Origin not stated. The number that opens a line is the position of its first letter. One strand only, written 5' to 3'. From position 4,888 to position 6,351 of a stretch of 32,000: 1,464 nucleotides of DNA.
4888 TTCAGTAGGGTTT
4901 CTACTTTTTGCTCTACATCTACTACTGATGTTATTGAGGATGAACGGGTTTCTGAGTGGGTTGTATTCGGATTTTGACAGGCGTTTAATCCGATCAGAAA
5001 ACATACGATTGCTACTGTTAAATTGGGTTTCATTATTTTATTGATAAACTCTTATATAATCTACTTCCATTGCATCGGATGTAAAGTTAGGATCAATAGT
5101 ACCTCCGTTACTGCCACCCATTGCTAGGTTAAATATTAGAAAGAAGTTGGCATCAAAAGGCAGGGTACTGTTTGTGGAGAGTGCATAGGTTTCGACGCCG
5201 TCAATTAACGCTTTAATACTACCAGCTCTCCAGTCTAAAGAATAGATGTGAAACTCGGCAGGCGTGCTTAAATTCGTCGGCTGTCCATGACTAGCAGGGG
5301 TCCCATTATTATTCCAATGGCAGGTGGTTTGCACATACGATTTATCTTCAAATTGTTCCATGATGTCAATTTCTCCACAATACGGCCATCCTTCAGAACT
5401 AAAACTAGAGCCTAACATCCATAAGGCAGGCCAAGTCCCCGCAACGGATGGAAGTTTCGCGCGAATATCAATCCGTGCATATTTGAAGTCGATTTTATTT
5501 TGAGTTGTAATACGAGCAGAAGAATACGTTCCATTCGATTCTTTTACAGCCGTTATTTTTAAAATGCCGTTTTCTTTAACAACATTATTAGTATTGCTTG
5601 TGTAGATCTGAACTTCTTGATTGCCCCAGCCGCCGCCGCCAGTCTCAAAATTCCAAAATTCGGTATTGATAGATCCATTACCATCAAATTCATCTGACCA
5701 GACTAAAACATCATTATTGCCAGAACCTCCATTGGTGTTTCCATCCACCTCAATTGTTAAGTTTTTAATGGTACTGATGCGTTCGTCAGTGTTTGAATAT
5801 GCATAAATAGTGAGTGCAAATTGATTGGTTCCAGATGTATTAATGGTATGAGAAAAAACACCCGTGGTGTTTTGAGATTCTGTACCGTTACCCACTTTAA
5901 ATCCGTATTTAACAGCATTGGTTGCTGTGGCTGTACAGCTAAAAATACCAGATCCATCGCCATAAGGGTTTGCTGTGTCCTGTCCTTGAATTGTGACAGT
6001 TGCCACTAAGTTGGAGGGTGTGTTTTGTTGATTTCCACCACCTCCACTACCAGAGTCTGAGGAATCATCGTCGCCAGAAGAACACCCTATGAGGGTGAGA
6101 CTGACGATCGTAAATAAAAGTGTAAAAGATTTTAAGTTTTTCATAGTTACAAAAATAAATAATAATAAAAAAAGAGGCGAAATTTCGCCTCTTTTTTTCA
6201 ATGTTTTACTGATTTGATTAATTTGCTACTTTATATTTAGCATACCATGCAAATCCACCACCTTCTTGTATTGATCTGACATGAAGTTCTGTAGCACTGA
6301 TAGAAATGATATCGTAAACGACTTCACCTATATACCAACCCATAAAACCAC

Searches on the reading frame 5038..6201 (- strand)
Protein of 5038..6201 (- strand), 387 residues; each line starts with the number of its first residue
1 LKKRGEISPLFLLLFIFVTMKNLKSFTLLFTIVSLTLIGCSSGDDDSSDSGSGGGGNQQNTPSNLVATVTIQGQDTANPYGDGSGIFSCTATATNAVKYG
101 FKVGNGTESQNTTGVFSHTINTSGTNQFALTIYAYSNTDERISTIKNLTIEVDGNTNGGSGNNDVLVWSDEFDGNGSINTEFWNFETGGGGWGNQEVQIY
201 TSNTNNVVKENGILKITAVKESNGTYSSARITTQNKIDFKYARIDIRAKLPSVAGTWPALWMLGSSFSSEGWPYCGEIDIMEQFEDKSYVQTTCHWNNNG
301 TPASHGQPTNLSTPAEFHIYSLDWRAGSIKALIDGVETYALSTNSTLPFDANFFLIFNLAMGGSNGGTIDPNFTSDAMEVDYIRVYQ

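Call 59: search_protein_families(library=pfam, proteins=[window:5038-6201:-], max_evalue=0.00001)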
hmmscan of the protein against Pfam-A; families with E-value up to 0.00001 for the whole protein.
window:5038-6201:- (387 aa): 2 families
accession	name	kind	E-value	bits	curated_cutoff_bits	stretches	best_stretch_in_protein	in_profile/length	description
PF00722.28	Glyco_hydro_16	-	4e-19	69.2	22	1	200-383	7-174/175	Glycosyl hydrolases family 16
PF03935.22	SKN1_KRE6_Sbg1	-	3.7e-10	39.3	30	1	149-265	102-224/501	Beta-glucan synthesis-associated protein SKN1/KRE6/Sbg1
